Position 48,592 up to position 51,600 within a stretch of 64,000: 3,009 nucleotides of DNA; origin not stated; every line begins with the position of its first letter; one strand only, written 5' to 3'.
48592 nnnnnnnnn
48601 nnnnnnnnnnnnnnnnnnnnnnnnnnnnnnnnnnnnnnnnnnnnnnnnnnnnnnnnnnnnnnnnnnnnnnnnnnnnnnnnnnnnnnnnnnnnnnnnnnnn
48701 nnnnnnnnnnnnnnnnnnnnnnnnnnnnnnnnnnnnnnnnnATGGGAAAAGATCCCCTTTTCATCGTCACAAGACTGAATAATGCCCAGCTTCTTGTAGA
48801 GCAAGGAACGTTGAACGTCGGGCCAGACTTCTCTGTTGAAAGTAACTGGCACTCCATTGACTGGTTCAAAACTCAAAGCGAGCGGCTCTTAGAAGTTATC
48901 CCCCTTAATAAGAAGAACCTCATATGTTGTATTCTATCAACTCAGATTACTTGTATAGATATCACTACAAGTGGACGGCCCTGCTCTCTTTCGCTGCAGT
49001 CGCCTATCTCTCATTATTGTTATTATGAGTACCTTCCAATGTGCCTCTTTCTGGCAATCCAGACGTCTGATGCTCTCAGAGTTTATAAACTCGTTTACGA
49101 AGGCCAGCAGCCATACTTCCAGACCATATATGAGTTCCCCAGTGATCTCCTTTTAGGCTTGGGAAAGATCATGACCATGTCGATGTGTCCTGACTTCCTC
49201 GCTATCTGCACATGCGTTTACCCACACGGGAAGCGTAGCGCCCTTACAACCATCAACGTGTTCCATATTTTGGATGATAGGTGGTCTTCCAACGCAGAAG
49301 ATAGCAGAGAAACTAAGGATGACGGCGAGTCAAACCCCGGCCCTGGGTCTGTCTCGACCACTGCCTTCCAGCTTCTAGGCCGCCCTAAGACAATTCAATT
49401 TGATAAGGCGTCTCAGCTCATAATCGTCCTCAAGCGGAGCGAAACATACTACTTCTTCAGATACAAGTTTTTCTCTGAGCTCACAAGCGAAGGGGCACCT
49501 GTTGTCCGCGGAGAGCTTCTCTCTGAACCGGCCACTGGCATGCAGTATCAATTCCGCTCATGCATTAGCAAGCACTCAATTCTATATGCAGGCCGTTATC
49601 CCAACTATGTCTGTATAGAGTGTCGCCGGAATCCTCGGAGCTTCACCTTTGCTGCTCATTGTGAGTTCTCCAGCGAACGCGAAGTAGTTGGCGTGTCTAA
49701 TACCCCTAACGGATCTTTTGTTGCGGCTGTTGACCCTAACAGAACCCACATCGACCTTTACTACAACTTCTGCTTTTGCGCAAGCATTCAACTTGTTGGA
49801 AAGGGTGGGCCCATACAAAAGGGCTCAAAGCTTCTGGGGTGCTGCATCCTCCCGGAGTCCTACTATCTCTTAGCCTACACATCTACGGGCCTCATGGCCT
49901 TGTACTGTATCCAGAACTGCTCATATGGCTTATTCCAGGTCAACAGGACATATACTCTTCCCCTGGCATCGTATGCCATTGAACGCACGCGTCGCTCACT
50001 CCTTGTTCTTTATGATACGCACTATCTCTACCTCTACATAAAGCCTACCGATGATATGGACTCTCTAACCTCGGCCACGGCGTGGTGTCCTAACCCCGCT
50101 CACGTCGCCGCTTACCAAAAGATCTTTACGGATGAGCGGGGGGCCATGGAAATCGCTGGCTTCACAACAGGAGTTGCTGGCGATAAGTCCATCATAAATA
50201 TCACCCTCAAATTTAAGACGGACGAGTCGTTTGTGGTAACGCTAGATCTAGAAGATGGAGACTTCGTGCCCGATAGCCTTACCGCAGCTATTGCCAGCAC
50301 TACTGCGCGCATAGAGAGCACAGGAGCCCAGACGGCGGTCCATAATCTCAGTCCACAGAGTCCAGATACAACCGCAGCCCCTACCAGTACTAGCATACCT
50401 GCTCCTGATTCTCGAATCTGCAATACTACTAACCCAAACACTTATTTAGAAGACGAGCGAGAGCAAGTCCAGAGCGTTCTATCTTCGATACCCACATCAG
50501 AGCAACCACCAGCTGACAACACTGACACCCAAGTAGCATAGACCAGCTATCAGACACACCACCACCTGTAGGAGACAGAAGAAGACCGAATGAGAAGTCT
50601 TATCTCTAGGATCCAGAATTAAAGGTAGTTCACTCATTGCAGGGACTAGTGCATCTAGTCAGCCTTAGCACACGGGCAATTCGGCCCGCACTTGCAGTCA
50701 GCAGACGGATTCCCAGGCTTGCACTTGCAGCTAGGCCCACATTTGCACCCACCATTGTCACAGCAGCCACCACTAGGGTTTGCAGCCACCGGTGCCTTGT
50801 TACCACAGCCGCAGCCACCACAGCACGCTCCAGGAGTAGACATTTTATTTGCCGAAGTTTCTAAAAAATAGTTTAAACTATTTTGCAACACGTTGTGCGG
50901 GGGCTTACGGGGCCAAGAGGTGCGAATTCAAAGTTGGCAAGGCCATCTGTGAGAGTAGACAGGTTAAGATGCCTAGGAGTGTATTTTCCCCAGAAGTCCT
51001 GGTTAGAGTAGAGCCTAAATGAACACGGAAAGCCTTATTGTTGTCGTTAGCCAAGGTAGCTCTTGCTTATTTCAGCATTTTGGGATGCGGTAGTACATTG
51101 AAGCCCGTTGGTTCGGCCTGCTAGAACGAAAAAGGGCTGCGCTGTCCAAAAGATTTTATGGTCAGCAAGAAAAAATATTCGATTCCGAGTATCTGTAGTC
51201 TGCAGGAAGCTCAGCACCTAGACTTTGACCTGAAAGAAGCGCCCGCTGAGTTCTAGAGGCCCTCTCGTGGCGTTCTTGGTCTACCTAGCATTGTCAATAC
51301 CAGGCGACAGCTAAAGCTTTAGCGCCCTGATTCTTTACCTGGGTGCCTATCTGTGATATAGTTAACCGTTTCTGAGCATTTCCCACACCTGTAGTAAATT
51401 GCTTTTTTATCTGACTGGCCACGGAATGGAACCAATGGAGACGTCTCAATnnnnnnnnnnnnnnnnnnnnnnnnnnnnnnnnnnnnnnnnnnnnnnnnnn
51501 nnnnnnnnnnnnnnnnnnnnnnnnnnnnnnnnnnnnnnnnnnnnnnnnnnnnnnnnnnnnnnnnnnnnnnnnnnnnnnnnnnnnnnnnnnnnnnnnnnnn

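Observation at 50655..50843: Metallothionein-like 62-aa ORF in a Giardia-type genome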

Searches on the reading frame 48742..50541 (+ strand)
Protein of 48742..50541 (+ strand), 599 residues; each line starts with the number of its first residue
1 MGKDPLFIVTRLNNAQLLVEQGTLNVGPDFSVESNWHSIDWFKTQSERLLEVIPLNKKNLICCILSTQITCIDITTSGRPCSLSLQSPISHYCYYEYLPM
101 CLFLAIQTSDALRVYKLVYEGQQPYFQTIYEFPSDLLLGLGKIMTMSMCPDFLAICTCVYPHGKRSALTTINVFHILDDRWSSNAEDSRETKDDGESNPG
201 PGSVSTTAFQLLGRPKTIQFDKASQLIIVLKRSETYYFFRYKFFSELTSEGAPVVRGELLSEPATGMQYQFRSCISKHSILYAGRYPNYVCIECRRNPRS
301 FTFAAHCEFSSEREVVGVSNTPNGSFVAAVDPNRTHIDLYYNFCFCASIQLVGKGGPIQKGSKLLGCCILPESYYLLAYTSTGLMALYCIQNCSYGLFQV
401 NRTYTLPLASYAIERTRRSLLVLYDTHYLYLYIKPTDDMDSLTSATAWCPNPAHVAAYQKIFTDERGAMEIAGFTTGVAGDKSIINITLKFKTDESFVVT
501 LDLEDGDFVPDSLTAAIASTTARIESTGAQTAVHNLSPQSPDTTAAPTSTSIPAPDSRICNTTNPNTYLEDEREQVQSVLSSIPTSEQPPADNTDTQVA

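Call 3: search_protein_families(library=pfam, proteins=[window:48742-50541:+], max_evalue=1)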
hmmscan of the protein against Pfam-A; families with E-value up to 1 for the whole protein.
window:48742-50541:+ (599 aa): 1 family
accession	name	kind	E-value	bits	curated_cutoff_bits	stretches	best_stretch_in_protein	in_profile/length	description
PF25140.1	PGAP1_TMD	-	0.043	13.6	25.3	1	60-178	9-131/324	GPI inositol-deacylase transmembrane domain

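Call 12: list_cluster_members(proteins=[window:50658-50843:-, window:48742-50541:+, window:46871-48619:-])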
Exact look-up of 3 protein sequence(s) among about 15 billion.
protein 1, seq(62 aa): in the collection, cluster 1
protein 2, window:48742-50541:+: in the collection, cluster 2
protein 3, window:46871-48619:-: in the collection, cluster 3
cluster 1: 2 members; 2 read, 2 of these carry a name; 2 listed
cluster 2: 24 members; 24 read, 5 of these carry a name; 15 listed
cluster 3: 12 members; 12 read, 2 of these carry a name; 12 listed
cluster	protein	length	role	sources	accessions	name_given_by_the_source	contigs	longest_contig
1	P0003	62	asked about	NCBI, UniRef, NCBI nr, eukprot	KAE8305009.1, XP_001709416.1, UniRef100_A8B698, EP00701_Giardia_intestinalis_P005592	hypothetical protein GL50803_0028477 [Giardia duodenalis] | Uncharacterized protein n=1 Tax=Giardia intestinalis (strain ATCC 50803 / WB clone C6) ... | hypothetical protein GL50803_0028477 [Giardia intestinalis]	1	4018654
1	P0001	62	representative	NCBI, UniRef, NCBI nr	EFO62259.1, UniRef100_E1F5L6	Hypothetical protein GLP15_4449 [Giardia lamblia P15] | Uncharacterized protein n=1 Tax=Giardia intestinalis (strain P15) TaxID=658858 ...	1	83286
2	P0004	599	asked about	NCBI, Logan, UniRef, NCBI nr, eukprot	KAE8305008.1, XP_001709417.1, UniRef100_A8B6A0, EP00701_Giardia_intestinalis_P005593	hypothetical protein GL50803_0014677 [Giardia duodenalis] | Uncharacterized protein n=1 Tax=Giardia intestinalis (strain ATCC 50803 / WB clone C6) ... | hypothetical protein GL50803_0014677 [Giardia intestinalis]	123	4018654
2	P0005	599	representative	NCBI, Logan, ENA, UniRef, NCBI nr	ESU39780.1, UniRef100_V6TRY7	Hypothetical protein DHA2_14677 [Giardia duodenalis] | Uncharacterized protein n=1 Tax=Giardia intestinalis TaxID=5741 RepID=V6TRY7_GIAIN | Hypothetical protein DHA2_14677 [Giardia intestinalis]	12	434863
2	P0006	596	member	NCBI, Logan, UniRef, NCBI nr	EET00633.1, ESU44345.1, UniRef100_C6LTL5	Hypothetical protein GSB_14677 [Giardia duodenalis] | Uncharacterized protein n=2 Tax=Giardia intestinalis TaxID=5741 RepID=C6LTL5_GIAIB | Hypothetical protein GL50581_2111 [Giardia intestinalis ATCC 50581]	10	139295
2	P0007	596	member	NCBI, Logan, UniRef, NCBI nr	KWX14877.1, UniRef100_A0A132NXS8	hypothetical protein QR46_1088 [Giardia duodenalis assemblage B] | Uncharacterized protein n=1 Tax=Giardia duodenalis assemblage B TaxID=1394984 ... | hypothetical protein QR46_1088 [Giardia intestinalis assemblage B]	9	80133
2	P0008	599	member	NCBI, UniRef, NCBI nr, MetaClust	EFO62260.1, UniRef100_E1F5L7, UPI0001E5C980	Hypothetical protein GLP15_4450 [Giardia lamblia P15] | Uncharacterized protein n=1 Tax=Giardia intestinalis (strain P15) TaxID=658858 ... | status=active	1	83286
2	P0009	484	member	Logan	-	-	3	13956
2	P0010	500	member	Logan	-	-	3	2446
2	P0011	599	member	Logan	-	-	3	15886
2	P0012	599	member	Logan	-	-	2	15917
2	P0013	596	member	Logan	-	-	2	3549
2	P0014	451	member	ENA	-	-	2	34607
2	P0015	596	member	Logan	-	-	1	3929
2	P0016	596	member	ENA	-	-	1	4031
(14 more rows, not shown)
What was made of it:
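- Checked: The genome is Giardia intestinalis WB C6 (call 12).
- The sequence is an exact match to the annotated GL50803_0028477 (call 12).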

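Call 37: find_homologous_proteins(query=window:48742-50541:+, max_evalue=0.00001)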
Query window:48742-50541:+ (599 aa): 4 proteins with E <= 0.00001 among 8000 candidates.
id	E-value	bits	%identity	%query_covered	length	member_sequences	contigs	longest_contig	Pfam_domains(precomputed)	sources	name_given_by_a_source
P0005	0.0e+0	1379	100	100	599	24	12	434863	-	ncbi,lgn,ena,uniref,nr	ncbi:Hypothetical protein DHA2_14677 [Giardia duodenalis]|uniref:Uncharacterized protein n=1 Tax=Gia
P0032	0.0e+0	1206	88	98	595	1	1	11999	-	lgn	-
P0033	0.0e+0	1138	83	97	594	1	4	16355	-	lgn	-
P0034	8.5e-158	544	48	87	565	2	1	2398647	-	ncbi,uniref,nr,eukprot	ncbi:hypothetical protein GMRT_15546 [Giardia muris]|uniref:Uncharacterized protein n=1 Tax=Giardia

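Call 38: find_encoding_contigs(protein=P0034, flank=8000, max_places=2)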
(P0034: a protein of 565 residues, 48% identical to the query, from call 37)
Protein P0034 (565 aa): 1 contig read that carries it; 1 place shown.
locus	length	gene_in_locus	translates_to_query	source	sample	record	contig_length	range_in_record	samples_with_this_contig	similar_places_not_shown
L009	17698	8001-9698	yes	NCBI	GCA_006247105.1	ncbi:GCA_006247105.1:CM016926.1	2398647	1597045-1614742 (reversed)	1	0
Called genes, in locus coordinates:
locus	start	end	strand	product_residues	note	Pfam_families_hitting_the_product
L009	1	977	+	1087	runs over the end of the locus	-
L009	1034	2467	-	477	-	PF00270:DEAD, PF04851:ResIII, PF00271:Helicase_C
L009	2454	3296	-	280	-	-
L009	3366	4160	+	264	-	PF09174:Maf1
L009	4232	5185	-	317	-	PF00106:adh_short, PF01370:Epimerase, PF02719:Polysacc_synt_2 (weak), PF08659:KR, PF13561:adh_short_C2, PF16363:GDP_Man_Dehyd (weak)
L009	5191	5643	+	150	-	-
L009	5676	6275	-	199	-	PF05129:Zn_ribbon_Elf1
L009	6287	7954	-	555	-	PF02383:Syja_N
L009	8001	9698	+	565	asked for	-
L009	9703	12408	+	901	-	PF00023:Ank (faint), PF13637:Ank_4 (faint), PF13857:Ank_5 (faint), PF13606:Ank_3 (faint), PF12796:Ank_2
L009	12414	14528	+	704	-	PF00023:Ank (faint), PF13606:Ank_3 (faint), PF13637:Ank_4 (faint), PF13857:Ank_5 (faint), PF12796:Ank_2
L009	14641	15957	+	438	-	-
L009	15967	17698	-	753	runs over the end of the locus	-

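Call 39: find_encoding_contigs(protein=P0032, flank=3000, max_places=2)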
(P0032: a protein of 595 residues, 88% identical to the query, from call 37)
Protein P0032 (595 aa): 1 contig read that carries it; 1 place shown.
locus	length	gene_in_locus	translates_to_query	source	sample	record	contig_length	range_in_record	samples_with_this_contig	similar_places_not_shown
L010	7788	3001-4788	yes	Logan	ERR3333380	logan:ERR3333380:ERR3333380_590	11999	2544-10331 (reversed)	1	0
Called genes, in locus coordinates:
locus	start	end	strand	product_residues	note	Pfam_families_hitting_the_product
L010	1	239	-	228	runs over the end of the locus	PF05129:Zn_ribbon_Elf1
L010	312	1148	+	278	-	PF28452:BIVM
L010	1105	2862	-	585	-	PF02383:Syja_N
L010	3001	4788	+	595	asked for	-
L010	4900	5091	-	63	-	-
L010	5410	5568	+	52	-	-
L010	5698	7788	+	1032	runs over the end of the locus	PF12796:Ank_2 (weak), PF00023:Ank (faint), PF13606:Ank_3 (faint), PF13637:Ank_4 (faint), PF13857:Ank_5 (faint), PF12796:Ank_2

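Call 40: find_encoding_contigs(protein=P0033, flank=3000, max_places=2)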
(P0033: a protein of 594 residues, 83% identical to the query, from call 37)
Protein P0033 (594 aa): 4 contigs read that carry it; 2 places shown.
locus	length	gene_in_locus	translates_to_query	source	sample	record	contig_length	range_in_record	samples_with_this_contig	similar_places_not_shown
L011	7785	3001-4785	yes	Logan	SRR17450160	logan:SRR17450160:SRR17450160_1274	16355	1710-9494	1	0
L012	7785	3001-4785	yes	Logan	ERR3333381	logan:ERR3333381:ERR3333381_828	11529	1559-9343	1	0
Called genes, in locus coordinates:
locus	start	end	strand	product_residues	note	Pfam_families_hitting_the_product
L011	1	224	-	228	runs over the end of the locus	PF05129:Zn_ribbon_Elf1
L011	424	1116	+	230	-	PF28452:BIVM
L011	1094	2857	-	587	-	PF02383:Syja_N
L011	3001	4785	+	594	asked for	-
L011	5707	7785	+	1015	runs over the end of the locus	PF00023:Ank (faint), PF13606:Ank_3 (faint), PF13637:Ank_4 (faint), PF13857:Ank_5 (faint), PF12796:Ank_2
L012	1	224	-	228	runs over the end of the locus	PF05129:Zn_ribbon_Elf1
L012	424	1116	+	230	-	PF28452:BIVM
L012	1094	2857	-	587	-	PF02383:Syja_N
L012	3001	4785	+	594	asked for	-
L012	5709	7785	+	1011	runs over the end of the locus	PF00023:Ank (faint), PF13606:Ank_3 (faint), PF13637:Ank_4 (faint), PF13857:Ank_5 (faint), PF12796:Ank_2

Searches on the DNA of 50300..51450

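Call 81: search_rna_families(source=window, start=50300, end=51450, threshold=evalue, max_evalue=1)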
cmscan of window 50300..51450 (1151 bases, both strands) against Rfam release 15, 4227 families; matches with E-value up to 1: 0.
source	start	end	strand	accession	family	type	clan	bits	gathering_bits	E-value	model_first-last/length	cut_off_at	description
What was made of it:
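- There is no Rfam match (call 81).
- Tried and rejected: Rfam on 50300-51450 found nothing (call 81).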

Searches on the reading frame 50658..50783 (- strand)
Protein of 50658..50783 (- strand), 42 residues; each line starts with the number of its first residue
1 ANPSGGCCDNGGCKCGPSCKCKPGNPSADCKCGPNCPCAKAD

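Call 59: find_homologous_proteins(query=A4, max_evalue=0.01)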
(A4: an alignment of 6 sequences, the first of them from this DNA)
Query A4 (6 sequences) (42 aa, profile of the alignment): 2 proteins with E <= 0.01 among 5 candidates.
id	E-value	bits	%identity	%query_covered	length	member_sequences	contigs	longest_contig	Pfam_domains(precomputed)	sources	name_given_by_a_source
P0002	2.3e-14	71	86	100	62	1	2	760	-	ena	-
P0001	4.5e-14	70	93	100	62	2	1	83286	-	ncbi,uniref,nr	ncbi:Hypothetical protein GLP15_4449 [Giardia lamblia P15]|uniref:Uncharacterized protein n=1 Tax=Gi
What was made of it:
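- Tried and rejected: The word-indexed homology search with a motif profile found no new relatives (call 59).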

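Call 75: find_related_loci(query=A4, collection=viral_contigs, flank=3000)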
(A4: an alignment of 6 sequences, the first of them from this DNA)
Query A4 (42 aa) in viral_contigs; peptide patterns used: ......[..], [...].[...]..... (x = any residue, [..] = any of these).
39 stretches matched a pattern, but none encodes a relative of the query by tblastn (E <= 1e-3).
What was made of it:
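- Tried and rejected: The IMG/VR scan found no relative (call 75).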

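Call 76: find_related_loci(query=A4, collection=metagenome_contigs, flank=3000)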
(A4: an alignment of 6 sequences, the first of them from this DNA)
Query A4 (42 aa) in metagenome_contigs; peptide patterns used: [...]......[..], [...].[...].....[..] (x = any residue, [..] = any of these).
112 stretches matched a pattern; 1 encode a relative of the query (tblastn E <= 1e-3); 1 distinct loci.
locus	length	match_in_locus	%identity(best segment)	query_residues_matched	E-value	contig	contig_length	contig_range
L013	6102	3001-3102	71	7-40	5e-12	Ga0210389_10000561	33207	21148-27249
